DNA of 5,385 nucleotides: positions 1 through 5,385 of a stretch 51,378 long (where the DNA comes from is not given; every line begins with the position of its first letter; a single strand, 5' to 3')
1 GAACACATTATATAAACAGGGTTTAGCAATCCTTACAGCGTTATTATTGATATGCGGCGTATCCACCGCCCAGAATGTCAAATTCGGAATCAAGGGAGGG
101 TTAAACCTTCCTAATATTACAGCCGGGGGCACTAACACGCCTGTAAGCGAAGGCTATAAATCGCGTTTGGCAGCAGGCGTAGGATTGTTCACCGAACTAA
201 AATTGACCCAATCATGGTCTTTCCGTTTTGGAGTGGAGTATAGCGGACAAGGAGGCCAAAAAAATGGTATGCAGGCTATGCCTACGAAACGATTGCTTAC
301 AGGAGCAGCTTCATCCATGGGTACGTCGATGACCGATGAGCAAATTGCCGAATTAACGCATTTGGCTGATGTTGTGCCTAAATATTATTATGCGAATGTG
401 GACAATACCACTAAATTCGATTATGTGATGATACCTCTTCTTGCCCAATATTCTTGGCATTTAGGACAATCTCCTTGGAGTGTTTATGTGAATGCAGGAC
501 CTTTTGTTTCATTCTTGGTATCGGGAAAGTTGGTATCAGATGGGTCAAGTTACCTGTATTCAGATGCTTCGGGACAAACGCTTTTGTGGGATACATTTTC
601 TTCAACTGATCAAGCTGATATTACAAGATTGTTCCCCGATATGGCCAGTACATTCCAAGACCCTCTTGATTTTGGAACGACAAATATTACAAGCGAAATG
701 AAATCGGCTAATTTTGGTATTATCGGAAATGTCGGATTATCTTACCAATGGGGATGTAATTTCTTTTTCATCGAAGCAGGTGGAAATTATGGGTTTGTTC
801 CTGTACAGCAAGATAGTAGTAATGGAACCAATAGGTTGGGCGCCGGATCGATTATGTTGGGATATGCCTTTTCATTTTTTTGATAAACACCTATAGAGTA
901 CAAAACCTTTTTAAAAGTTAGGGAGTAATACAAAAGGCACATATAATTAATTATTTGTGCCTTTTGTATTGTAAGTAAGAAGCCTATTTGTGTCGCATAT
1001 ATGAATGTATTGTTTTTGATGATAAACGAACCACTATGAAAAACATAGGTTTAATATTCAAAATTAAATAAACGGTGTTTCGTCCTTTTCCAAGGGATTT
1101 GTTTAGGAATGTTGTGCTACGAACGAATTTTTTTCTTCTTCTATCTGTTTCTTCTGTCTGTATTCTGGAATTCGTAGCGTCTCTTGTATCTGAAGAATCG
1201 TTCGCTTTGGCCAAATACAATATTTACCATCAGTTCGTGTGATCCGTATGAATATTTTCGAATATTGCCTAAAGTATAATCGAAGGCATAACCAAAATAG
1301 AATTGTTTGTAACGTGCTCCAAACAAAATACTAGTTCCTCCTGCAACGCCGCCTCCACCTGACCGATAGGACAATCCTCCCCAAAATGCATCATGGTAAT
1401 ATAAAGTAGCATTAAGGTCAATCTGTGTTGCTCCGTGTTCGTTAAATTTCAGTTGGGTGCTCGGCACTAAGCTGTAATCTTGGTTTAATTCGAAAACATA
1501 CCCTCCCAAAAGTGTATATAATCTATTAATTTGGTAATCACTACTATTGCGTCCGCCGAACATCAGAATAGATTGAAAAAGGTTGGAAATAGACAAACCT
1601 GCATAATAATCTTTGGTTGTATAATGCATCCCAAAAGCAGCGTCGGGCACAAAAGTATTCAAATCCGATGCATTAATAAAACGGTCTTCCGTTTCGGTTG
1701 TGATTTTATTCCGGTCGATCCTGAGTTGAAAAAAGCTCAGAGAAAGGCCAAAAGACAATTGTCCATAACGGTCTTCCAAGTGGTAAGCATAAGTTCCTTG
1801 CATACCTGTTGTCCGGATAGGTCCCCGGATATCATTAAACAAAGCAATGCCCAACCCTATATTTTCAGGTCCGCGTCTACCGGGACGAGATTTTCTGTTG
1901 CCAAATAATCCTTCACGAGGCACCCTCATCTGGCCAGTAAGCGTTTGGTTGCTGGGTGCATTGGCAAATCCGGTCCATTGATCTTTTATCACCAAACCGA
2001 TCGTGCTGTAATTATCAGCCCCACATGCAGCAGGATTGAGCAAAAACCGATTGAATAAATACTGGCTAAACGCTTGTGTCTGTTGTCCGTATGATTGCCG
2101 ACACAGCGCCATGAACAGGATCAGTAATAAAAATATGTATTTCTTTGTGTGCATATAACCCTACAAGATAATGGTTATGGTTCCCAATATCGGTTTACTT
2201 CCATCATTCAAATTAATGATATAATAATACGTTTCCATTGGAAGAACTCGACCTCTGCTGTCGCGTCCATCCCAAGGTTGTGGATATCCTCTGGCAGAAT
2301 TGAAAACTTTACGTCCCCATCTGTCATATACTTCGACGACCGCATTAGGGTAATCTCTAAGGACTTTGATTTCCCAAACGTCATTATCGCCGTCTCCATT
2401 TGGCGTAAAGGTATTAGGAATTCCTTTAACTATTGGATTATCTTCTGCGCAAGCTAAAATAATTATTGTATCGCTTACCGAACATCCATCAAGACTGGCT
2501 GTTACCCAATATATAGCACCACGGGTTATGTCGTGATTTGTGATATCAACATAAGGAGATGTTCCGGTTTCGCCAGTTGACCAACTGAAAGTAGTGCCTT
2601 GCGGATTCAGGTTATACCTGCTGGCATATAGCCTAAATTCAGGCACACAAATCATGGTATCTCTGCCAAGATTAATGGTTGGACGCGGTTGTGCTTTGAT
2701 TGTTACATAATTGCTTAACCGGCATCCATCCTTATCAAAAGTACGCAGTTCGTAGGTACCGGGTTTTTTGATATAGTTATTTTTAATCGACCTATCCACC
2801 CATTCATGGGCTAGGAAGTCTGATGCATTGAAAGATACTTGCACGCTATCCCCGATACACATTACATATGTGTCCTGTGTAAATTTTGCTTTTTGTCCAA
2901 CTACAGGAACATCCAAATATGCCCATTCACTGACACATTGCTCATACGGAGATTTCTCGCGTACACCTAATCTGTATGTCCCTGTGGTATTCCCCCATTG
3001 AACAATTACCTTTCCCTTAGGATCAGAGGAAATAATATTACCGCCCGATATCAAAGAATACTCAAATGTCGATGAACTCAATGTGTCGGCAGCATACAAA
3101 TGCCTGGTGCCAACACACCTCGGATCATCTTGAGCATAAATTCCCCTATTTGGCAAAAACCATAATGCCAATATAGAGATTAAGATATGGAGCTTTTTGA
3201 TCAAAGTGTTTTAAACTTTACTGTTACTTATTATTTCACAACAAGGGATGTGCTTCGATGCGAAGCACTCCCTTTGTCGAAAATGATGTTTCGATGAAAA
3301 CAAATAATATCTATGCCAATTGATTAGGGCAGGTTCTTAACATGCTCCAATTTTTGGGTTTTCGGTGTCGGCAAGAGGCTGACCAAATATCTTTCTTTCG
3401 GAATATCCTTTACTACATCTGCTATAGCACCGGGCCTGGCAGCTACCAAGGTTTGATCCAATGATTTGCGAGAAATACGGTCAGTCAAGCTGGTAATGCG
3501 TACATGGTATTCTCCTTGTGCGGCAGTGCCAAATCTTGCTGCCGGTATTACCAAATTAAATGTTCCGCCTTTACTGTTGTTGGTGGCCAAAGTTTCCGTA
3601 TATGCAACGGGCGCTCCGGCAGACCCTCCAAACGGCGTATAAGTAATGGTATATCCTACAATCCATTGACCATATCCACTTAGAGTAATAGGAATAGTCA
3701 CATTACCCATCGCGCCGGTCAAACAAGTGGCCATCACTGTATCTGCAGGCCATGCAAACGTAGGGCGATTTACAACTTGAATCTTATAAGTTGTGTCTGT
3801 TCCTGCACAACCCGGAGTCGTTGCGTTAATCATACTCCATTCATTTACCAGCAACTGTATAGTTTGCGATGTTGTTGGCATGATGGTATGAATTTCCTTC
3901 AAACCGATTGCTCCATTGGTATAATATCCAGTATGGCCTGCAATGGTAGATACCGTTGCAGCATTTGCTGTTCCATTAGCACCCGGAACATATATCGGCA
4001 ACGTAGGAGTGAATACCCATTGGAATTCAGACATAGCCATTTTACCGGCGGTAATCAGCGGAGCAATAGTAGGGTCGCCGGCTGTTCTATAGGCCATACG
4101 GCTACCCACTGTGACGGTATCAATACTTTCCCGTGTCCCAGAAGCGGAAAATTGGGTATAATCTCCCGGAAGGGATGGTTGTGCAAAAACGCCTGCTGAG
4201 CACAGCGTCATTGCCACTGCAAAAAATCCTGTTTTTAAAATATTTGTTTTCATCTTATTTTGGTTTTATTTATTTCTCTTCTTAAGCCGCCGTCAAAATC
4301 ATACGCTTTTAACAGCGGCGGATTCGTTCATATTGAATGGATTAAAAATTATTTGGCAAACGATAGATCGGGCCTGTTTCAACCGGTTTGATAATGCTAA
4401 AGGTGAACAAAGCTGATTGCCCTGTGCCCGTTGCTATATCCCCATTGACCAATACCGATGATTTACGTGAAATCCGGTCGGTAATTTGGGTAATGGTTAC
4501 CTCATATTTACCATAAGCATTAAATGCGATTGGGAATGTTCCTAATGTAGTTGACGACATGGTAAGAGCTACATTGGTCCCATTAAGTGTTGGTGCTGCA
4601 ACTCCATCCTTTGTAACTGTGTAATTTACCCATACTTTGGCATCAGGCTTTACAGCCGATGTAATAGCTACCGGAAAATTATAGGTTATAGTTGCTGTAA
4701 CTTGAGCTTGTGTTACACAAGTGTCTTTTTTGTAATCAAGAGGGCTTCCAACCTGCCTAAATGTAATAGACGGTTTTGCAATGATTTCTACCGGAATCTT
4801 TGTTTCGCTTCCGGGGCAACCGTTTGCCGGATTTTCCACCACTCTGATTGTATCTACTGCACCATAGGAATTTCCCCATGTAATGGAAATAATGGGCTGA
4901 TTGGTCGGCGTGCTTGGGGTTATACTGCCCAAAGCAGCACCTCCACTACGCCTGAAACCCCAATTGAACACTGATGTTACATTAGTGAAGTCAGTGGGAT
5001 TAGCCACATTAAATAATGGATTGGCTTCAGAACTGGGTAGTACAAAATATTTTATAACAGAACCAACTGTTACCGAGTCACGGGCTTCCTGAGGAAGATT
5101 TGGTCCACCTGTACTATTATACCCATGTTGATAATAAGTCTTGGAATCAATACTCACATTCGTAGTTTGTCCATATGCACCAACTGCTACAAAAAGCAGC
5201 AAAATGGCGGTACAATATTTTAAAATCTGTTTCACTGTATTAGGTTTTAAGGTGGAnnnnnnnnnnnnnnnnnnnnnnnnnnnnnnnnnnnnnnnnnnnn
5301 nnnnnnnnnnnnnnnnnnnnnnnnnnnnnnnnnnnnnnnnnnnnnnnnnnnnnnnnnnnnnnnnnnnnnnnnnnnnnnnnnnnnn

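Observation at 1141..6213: Five-gene T9SS type-B module built around three tandem CTD-less paralogues of an unnamed secreted-protein family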

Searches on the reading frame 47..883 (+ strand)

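Call 66: search_protein_families(library=pfam, proteins=[window:47-883:+], max_evalue=0.00001)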
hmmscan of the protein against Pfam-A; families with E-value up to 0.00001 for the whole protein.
window:47-883:+ (278 aa): 1 family
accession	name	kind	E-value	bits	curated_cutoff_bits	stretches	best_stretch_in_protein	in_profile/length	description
PF13568.12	OMP_b-brl_2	-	1.4e-18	68.1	27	1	8-252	2-172/175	Outer membrane protein beta-barrel domain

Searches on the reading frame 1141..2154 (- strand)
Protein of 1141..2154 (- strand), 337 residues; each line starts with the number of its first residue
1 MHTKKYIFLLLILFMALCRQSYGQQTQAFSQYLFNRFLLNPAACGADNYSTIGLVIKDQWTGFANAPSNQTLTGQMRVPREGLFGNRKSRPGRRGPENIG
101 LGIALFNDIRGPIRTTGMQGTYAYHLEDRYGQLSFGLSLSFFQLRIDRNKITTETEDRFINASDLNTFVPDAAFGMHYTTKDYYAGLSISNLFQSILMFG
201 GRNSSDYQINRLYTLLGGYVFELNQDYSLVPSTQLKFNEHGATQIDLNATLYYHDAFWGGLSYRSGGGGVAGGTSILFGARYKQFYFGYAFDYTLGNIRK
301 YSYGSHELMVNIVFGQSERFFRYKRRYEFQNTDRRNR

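Call 3: search_protein_families(library=pfam, proteins=[window:1141-2154:-], max_evalue=1)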
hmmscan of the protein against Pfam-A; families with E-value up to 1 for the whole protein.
window:1141-2154:- (337 aa): 2 families
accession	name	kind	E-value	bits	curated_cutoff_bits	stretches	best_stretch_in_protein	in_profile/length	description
PF11751.14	PorP_SprF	-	1.5e-65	221.9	22.3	1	23-311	3-272/273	Type IX secretion system membrane protein PorP/SprF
PF13729.12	TraF_2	-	0.026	14.2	25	1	122-221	145-254/264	F plasmid transfer operon, TraF, protein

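Call 4: search_protein_families(library=ncbifam, proteins=[window:1141-2154:-], max_evalue=1)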
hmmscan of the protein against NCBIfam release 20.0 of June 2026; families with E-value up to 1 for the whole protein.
window:1141-2154:- (337 aa): 1 family
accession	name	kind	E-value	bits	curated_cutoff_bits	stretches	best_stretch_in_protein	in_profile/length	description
TIGR03519.1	T9SS_PorP_fam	subfamily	3.2e-70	236.9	90.55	1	4-313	2-291/292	PorP/SprF family type IX secretion system membrane protein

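Call 86: search_solved_structures(query=window:1141-2154:-, max_evalue=0.01)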
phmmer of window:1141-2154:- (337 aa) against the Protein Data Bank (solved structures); distinct sequences matched with E-value up to 0.01: 0.

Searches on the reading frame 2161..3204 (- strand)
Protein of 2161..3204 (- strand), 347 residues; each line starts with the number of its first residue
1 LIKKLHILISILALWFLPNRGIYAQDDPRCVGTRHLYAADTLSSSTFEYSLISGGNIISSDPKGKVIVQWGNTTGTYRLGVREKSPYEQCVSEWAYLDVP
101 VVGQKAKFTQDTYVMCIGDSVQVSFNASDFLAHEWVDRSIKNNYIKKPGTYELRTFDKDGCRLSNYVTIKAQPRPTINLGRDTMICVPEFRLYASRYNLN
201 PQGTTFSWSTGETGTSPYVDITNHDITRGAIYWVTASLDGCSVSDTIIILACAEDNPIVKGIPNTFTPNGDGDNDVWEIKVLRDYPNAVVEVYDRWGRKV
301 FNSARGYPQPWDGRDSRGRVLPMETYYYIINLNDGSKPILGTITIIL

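Call 3: search_protein_families(library=pfam, proteins=[window:2161-3204:-], max_evalue=1)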
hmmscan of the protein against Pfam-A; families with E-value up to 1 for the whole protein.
window:2161-3204:- (347 aa): 3 families
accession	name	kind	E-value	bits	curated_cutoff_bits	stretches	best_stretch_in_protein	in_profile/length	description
PF13585.12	CHU_C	-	5.4e-23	81.4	27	1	262-343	3-84/86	CHU_C Type IX secretion signal domain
PF23044.1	SH3-C_UBE2O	-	0.066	13.6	21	1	52-76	25-49/68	UBE2O, ubiquitin binding SH3-C domain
PF15581.11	Imm58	-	0.072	13.6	25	1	112-147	5-38/109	Immunity protein 58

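Call 4: search_protein_families(library=ncbifam, proteins=[window:2161-3204:-], max_evalue=1)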
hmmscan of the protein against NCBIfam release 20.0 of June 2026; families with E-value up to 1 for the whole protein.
window:2161-3204:- (347 aa): 1 family
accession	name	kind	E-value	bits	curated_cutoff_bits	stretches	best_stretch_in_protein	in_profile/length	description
TIGR04131.1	Bac_Flav_CTERM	domain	2e-18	66.3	35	1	261-344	2-82/85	T9SS type B sorting domain-containing protein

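Call 87: search_solved_structures(query=A4, max_evalue=0.01)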
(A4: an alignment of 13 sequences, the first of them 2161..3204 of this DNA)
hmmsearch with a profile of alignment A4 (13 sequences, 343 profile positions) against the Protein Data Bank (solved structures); distinct sequences matched with E-value up to 0.01: 7.
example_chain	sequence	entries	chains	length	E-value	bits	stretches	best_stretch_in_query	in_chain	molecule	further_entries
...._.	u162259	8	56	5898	8.7e-132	442.5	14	25-243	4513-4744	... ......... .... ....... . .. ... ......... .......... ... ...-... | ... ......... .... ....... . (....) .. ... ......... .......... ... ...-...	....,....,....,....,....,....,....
1xf1_A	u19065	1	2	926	0.0011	21.3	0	261-326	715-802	C5a peptidase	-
8bty_A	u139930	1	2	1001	0.0013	21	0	261-326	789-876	C5a peptidase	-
4l3a_A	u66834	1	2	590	0.0019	20.5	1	45-168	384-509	Internalin K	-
3eif_A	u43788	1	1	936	0.0021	20.3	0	261-300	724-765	C5a peptidase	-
7yzx_A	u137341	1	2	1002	0.0025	20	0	261-300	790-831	C5a peptidase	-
7bj3_A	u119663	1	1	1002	0.0026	20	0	261-300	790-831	C5a peptidase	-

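Call 88: search_solved_structures(query=window:2161-3204:-, max_evalue=0.001, show_alignments=1)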
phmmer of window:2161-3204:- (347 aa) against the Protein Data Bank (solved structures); distinct sequences matched with E-value up to 0.001: 0.

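Call 90: search_solved_structures(query=A4, max_evalue=1e-10, show_alignments=1)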
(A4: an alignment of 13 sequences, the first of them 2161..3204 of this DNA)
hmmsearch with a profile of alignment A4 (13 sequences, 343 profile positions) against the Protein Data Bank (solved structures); distinct sequences matched with E-value up to 1e-10: 1.
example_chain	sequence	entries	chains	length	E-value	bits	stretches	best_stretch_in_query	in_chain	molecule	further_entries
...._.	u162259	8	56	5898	8.7e-132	442.5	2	25-243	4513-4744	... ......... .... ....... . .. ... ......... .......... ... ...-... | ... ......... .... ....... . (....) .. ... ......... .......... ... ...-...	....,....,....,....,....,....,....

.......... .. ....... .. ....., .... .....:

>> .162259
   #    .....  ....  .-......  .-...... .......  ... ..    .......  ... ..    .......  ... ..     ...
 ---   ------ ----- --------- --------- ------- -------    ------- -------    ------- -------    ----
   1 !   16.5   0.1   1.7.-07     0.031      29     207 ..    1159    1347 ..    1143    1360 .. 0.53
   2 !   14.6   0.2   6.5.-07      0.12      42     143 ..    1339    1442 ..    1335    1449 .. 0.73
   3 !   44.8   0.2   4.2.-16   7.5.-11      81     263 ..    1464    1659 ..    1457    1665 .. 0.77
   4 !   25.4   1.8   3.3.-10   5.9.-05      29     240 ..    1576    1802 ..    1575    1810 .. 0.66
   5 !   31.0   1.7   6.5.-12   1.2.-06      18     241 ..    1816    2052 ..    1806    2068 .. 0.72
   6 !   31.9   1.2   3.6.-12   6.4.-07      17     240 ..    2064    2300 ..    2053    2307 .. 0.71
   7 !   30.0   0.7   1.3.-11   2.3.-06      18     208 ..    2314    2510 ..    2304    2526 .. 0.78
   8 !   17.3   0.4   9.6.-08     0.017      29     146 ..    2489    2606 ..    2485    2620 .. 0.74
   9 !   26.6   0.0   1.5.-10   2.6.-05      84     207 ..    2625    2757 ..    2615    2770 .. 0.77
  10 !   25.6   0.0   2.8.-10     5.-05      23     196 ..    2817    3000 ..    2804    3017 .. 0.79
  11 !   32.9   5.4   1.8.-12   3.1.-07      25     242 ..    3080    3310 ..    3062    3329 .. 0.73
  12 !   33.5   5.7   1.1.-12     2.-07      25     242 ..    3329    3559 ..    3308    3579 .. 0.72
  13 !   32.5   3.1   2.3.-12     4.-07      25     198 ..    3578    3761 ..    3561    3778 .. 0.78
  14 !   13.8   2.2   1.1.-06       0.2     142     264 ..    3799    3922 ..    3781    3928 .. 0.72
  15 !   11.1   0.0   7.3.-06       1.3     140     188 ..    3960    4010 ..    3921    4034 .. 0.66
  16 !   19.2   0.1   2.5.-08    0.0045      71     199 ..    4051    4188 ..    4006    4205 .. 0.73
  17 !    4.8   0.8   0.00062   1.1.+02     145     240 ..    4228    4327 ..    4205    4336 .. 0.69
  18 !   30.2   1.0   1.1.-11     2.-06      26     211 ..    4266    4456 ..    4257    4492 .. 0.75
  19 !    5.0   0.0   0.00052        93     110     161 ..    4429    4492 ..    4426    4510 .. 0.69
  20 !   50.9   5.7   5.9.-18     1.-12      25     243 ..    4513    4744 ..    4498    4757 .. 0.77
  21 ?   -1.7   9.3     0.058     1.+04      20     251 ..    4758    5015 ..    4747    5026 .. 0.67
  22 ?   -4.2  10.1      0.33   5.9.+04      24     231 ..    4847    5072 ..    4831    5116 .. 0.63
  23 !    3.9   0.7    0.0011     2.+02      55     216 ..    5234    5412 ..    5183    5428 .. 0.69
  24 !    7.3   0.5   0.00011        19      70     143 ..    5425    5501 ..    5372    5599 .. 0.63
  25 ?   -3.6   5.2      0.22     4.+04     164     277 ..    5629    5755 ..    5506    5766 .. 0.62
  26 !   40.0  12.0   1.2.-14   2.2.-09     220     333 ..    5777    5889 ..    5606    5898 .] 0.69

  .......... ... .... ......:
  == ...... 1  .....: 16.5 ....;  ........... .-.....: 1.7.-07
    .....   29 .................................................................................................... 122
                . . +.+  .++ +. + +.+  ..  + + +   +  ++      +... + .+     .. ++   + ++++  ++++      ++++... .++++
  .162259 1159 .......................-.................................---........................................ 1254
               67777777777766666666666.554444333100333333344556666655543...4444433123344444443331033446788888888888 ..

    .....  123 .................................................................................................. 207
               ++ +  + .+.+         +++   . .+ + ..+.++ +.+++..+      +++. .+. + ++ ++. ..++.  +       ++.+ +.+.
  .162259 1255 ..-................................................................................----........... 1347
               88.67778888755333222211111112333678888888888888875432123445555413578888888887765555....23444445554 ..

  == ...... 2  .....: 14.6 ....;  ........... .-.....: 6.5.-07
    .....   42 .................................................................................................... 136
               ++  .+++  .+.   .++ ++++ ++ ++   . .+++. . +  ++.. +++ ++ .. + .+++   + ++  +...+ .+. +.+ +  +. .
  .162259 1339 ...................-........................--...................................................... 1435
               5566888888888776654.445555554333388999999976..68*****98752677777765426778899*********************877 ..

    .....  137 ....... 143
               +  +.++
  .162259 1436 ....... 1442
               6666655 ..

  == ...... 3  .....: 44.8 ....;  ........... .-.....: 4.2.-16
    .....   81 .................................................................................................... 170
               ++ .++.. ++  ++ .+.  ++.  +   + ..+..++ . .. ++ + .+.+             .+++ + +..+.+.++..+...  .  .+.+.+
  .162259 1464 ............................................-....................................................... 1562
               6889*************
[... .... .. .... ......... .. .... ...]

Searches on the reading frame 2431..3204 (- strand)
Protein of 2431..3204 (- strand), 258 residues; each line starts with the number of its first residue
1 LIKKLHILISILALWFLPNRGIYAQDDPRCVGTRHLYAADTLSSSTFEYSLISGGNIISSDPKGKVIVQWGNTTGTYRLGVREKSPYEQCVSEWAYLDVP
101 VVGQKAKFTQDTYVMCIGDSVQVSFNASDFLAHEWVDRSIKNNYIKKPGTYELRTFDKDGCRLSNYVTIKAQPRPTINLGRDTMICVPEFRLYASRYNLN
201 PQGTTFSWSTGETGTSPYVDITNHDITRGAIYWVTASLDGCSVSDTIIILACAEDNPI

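Call 67: find_homologous_proteins(query=window:2431-3204:-, max_evalue=0.00001)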
Query window:2431-3204:- (258 aa): 2 proteins with E <= 0.00001 among 284 candidates.
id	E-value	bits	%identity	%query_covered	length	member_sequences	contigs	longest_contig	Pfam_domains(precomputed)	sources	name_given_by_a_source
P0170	5.0e-168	575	100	96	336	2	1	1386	PF13585.13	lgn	-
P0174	8.3e-46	174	50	62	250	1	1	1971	PF13585.13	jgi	jgi:gliding motility-associated-like protein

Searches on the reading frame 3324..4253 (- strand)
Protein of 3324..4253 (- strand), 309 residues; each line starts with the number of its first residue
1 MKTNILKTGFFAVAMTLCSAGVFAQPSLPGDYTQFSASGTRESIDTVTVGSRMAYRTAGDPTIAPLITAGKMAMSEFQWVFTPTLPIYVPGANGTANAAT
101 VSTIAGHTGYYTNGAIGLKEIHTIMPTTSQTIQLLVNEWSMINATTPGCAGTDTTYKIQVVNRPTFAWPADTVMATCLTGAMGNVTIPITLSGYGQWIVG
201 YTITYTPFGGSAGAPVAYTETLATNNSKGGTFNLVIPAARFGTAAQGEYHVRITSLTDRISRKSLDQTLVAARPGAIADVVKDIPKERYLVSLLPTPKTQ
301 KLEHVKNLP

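Call 3: search_protein_families(library=pfam, proteins=[window:3324-4253:-], max_evalue=1)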
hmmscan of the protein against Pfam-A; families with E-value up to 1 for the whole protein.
window:3324-4253:- (309 aa): 1 family
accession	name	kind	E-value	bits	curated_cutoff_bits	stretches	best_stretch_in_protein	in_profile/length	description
PF19406.5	PKD_5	-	0.43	11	25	0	95-164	25-88/88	PKD-like domain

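Call 4: search_protein_families(library=ncbifam, proteins=[window:3324-4253:-], max_evalue=1)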
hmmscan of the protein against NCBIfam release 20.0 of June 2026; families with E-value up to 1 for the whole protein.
window:3324-4253:- (309 aa): 0 families

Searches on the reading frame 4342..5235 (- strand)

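Call 3: search_protein_families(library=pfam, proteins=[window:4342-5235:-], max_evalue=1)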
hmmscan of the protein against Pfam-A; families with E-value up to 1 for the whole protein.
window:4342-5235:- (297 aa): 2 families
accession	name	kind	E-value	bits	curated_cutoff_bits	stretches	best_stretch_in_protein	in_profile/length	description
PF08596.16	Lgl_C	-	0.0042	16.3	20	1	172-283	222-336/393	Lethal giant larvae(Lgl) like, C-terminal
PF06037.17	DUF922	-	0.34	11.4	27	1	167-205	44-86/153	Bacterial protein of unknown function (DUF922)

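Call 4: search_protein_families(library=ncbifam, proteins=[window:4342-5235:-], max_evalue=1)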
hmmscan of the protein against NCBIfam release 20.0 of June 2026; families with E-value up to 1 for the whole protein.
window:4342-5235:- (297 aa): 0 families
